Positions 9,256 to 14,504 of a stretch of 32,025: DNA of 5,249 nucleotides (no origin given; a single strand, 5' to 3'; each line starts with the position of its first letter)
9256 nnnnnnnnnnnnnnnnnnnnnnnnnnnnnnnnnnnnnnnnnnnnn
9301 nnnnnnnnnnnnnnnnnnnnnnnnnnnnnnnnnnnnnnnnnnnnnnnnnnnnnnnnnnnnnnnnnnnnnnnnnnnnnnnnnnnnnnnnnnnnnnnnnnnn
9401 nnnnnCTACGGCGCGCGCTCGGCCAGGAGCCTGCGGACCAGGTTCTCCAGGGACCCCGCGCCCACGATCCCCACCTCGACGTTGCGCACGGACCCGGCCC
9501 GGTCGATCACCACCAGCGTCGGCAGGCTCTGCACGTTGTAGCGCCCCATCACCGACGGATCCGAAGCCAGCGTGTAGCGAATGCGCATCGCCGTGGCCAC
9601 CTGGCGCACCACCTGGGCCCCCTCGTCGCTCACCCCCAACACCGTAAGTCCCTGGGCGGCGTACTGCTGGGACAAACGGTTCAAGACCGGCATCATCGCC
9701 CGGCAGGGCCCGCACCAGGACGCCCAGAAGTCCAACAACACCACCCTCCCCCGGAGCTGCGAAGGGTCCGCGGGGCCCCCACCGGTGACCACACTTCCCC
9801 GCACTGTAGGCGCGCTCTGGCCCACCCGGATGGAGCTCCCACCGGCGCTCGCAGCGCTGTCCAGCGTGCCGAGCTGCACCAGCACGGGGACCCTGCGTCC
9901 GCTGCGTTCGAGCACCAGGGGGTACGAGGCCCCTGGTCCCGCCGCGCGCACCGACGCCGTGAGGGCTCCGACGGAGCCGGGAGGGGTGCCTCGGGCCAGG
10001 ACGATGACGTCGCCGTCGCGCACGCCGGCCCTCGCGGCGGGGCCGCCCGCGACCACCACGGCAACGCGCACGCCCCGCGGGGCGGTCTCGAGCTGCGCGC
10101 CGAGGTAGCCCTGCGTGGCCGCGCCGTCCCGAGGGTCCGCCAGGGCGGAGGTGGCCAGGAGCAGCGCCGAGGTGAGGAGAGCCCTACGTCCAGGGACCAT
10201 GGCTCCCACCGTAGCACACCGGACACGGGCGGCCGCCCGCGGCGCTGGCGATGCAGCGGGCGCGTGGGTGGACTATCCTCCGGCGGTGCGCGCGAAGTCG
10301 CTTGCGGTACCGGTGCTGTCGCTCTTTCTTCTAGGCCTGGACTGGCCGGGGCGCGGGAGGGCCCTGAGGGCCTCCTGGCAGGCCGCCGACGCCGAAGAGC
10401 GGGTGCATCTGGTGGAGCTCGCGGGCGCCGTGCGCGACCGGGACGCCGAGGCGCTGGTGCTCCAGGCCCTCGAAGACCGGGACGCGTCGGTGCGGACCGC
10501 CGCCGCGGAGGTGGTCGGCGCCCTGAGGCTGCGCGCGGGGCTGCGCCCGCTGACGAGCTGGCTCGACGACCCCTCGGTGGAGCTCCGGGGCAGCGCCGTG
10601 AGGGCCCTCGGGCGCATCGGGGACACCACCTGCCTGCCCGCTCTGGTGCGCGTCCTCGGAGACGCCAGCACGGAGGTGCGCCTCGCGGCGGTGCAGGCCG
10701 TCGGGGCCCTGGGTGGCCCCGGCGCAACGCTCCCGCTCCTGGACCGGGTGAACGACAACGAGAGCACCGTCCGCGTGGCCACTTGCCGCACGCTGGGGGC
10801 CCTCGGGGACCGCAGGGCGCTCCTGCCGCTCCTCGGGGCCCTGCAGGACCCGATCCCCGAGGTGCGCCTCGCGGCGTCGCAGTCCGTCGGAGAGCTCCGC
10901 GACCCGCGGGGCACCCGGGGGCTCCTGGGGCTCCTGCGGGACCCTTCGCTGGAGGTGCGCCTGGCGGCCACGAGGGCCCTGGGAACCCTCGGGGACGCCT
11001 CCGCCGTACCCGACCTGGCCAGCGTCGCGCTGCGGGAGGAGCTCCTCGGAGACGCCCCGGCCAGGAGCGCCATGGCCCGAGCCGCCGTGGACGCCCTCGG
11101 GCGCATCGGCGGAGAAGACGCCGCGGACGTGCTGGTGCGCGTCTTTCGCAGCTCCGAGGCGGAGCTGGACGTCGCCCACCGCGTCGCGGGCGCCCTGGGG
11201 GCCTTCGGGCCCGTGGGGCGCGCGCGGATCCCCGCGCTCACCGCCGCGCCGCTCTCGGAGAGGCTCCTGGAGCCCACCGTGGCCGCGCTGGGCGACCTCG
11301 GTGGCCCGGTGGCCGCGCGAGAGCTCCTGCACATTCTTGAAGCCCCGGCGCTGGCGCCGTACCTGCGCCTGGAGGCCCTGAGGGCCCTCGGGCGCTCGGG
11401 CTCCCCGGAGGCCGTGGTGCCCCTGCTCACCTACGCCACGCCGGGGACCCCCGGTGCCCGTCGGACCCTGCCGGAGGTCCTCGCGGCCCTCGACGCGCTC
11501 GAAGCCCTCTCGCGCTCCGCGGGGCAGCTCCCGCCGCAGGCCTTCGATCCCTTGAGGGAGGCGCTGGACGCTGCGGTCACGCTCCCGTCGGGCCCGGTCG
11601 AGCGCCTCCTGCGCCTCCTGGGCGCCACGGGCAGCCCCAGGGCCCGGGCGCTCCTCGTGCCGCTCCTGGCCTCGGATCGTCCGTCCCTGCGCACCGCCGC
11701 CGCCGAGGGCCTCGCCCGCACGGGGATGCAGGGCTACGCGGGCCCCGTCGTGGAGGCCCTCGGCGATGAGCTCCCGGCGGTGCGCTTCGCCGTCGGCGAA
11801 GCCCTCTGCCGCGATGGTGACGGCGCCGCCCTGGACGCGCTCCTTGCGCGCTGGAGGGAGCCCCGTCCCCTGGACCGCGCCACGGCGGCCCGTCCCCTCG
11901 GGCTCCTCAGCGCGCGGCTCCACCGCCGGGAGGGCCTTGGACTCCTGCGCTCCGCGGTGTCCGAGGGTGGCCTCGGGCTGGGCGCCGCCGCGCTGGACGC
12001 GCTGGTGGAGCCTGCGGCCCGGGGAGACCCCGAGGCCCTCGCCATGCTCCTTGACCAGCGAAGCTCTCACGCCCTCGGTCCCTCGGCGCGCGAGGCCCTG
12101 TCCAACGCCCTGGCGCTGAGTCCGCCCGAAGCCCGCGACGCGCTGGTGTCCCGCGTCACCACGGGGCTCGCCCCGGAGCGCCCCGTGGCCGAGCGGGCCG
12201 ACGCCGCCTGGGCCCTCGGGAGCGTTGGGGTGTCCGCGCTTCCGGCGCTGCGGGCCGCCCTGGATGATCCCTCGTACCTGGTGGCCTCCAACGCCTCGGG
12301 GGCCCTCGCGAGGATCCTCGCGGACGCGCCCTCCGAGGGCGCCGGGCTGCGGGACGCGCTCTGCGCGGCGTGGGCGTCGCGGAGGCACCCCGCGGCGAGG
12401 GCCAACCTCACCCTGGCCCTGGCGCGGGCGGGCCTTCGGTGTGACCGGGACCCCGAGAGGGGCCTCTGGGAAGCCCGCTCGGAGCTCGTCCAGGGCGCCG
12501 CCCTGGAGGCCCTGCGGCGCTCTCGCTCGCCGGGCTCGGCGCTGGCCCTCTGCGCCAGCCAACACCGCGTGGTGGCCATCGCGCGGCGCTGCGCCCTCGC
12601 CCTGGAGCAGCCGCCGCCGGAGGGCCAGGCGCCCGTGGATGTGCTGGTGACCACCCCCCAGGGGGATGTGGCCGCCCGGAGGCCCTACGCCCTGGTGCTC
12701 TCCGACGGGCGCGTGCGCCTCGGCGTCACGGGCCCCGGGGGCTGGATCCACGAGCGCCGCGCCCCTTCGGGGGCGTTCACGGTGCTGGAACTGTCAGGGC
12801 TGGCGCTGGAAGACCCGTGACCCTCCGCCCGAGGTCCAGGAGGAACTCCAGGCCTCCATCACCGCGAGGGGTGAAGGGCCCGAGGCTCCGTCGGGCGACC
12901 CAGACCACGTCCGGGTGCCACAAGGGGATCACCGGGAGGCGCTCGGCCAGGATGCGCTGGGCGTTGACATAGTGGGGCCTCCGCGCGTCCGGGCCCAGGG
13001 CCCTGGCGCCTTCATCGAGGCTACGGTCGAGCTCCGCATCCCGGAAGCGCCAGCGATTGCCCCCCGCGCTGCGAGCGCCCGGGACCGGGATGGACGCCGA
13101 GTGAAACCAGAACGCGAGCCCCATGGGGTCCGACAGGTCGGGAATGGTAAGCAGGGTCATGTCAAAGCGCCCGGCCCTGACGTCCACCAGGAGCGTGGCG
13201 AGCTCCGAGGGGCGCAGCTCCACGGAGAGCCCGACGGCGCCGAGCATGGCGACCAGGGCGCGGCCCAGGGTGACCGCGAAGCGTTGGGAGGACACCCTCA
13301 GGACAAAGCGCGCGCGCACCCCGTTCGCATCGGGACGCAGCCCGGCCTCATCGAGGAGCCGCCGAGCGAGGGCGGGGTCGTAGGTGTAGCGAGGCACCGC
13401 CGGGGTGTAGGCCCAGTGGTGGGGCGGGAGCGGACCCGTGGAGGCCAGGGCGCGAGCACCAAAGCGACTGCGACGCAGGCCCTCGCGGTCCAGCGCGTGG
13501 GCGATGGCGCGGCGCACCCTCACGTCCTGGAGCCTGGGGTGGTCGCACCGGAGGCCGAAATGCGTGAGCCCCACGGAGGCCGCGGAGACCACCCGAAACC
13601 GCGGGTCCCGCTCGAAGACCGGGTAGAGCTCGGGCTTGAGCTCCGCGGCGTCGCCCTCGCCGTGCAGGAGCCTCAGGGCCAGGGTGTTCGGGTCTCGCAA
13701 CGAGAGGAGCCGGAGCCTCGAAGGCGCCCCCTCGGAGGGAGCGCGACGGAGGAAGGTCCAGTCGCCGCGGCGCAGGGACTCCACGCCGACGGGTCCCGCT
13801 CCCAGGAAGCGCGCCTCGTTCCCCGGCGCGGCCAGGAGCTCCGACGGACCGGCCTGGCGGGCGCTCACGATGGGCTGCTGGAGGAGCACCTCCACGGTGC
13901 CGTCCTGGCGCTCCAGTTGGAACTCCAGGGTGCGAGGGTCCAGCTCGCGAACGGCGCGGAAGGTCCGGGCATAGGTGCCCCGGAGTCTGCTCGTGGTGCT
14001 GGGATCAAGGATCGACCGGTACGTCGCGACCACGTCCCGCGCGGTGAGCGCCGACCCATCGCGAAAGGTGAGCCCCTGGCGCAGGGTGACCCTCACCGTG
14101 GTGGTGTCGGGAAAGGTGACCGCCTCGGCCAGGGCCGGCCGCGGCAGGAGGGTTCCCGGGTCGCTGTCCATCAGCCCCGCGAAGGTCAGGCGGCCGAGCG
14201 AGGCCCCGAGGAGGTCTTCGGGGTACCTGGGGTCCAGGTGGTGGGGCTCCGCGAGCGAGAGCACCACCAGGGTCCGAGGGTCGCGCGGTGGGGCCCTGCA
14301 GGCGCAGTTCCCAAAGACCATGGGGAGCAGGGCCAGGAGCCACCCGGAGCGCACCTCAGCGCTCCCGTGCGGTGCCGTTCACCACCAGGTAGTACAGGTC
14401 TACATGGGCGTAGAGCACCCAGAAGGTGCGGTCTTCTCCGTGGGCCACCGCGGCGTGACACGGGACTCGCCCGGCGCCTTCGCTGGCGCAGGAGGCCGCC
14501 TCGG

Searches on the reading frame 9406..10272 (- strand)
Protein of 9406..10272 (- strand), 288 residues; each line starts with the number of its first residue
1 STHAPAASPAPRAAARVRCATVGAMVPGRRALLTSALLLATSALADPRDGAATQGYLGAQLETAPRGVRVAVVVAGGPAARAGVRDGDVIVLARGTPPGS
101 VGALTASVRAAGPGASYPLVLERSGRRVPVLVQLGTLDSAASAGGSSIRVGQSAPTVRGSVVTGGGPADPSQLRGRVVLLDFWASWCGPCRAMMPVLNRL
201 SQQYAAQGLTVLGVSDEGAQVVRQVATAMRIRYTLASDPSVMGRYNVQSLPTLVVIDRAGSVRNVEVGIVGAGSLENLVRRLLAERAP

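Call 5: search_protein_families(library=pfam, proteins=[window:9406-10272:-], max_evalue=0.01)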
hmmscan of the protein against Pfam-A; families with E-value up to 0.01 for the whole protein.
window:9406-10272:- (288 aa): 11 families
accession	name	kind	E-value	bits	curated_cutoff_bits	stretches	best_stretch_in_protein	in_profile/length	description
PF00578.27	AhpC-TSA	-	3.8e-19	69.3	26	1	150-264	1-123/124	AhpC/TSA family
PF08534.16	Redoxin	-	2.6e-18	66.6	26.6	1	150-270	2-136/148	Redoxin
PF13905.12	Thioredoxin_8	-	3.6e-14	53.3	27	1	175-262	1-94/94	Thioredoxin-like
PF00085.26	Thioredoxin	-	3.3e-12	46.7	23.5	1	176-260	19-83/103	Thioredoxin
PF13180.12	PDZ_2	-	2.2e-07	31.5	27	1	55-132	1-78/80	PDZ domain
PF17820.7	PDZ_6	-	5.8e-06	26.4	27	1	70-91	2-23/54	PDZ domain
PF13728.12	TraF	-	6.1e-06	26.7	23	1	172-277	126-221/224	F plasmid transfer operon protein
PF13098.12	Thioredoxin_2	-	1.6e-05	25.6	27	1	174-274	4-99/104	Thioredoxin-like domain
PF00595.29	PDZ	-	0.00078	20.2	23.2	1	53-93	8-52/81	PDZ domain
PF00255.25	GSHPx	-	0.0024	17.9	27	1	170-214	16-59/108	Glutathione peroxidase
PF14595.12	Thioredoxin_9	-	0.0088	16.4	25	0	179-204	45-70/129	Thioredoxin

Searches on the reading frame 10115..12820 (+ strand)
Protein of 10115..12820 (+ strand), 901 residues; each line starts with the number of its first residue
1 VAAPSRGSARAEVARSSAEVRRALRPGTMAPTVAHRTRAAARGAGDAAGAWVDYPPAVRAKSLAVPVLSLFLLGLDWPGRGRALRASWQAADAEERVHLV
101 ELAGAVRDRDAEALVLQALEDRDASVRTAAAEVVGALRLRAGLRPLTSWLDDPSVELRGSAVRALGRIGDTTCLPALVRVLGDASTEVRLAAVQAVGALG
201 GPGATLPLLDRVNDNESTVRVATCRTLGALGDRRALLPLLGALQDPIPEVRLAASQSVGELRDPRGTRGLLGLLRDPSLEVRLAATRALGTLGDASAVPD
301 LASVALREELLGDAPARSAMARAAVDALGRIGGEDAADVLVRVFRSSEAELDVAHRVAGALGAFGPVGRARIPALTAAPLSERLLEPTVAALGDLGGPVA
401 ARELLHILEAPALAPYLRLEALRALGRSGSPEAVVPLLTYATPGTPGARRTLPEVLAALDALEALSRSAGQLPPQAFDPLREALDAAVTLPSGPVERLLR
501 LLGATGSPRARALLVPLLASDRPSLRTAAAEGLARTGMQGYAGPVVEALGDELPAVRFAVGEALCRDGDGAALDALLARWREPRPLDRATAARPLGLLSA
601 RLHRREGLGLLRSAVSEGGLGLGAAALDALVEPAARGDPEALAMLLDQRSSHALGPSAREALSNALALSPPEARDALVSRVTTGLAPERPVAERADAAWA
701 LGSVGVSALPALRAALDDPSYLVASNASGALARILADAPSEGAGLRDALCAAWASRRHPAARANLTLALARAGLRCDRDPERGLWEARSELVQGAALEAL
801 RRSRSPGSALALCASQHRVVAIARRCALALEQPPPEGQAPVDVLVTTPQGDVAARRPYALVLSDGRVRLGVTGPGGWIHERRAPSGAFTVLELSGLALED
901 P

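Call 5: search_protein_families(library=pfam, proteins=[window:10115-12820:+], max_evalue=0.01)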
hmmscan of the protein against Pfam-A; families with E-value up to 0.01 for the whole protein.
window:10115-12820:+ (901 aa): 7 families
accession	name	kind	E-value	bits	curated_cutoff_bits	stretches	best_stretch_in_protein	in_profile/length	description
PF13646.12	HEAT_2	-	1.2e-57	192.6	27.7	11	144-220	2-80/88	HEAT repeats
PF02985.28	HEAT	-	2e-31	105.5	23.5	3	270-293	5-28/31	HEAT repeat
PF03130.22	HEAT_PBS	-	1.5e-18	65.5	20.9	3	157-183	1-27/27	PBS lyase HEAT-like repeat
PF13513.12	HEAT_EZ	-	4.3e-12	46.7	27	0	270-292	33-55/55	HEAT-like repeat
PF00514.29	Arm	-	0.00014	22.2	20.6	0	261-291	8-38/41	Armadillo/beta-catenin-like repeat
PF25786.1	HEAT_GCN1_C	-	0.0056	17.2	27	0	128-197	14-92/151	GCN1-like, C-terminal HEAT repeats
PF21581.3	SCD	-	0.0095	16.7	27.5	0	177-199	35-57/75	Stromalin conservative domain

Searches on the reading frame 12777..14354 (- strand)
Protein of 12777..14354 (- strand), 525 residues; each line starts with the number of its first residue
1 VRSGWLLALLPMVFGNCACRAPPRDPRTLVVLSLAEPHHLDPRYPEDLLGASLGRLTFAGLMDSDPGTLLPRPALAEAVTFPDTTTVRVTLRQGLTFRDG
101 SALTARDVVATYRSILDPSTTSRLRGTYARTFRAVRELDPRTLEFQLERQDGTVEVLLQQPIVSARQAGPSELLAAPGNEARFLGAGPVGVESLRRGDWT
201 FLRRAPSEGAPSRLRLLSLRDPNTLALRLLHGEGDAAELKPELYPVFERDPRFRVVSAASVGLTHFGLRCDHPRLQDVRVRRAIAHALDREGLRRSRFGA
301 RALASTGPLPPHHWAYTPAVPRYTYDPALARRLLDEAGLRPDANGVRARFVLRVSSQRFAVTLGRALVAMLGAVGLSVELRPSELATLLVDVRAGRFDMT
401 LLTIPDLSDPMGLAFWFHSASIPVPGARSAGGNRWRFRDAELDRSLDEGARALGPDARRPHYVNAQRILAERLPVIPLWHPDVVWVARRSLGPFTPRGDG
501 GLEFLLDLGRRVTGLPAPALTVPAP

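Call 5: search_protein_families(library=pfam, proteins=[window:12777-14354:-], max_evalue=0.01)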
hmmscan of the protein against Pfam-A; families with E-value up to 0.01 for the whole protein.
window:12777-14354:- (525 aa): 1 family
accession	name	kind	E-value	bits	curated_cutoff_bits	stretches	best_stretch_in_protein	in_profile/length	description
PF00496.27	SBP_bac_5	-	3.7e-53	181.4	32.4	1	71-417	2-360/368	Bacterial extracellular solute-binding proteins, family 5 Middle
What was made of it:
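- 12777..14354 (-): SBP_bac_5 solute-binding protein. It is the conserved downstream neighbour of wyl and a candidate regulated gene. Pfam E = 4e-53 (call 5).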
